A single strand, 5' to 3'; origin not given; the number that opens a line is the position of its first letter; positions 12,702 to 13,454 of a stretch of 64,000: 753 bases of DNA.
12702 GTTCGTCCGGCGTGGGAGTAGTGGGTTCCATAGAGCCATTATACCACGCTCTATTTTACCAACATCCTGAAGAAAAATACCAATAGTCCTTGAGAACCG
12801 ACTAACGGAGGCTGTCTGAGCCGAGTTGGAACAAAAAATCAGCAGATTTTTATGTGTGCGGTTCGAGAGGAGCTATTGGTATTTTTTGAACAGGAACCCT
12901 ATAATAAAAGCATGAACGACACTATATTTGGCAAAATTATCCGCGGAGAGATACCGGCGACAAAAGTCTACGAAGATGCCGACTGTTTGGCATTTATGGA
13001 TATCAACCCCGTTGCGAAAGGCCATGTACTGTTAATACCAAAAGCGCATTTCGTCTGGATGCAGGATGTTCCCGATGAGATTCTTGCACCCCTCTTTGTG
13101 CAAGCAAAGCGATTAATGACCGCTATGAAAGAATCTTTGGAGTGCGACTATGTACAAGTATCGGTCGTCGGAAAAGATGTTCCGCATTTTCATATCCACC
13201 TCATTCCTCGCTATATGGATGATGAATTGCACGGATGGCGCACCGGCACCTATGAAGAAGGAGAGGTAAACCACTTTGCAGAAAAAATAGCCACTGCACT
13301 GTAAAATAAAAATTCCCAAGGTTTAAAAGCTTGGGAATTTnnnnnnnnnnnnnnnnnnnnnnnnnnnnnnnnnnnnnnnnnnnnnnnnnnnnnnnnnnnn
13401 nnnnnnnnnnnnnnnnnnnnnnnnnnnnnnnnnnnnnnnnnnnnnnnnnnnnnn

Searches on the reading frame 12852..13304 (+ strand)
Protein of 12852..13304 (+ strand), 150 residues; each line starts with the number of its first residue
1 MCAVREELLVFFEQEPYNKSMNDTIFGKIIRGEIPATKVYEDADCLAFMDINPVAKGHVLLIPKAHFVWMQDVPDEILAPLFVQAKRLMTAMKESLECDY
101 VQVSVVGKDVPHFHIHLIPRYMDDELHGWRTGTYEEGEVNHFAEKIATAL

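Call 87: search_protein_families(library=pfam, proteins=[window:12852-13304:+], max_evalue=0.001)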
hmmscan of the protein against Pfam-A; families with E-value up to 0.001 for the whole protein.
window:12852-13304:+ (150 aa): 2 families
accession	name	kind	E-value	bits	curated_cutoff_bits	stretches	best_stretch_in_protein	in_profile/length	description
PF01230.28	HIT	-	6.3e-23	81.7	21.5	1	31-121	1-96/98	HIT domain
PF11969.13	DcpS_C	-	8.5e-12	46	24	1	24-119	2-101/114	Scavenger mRNA decapping enzyme C-term binding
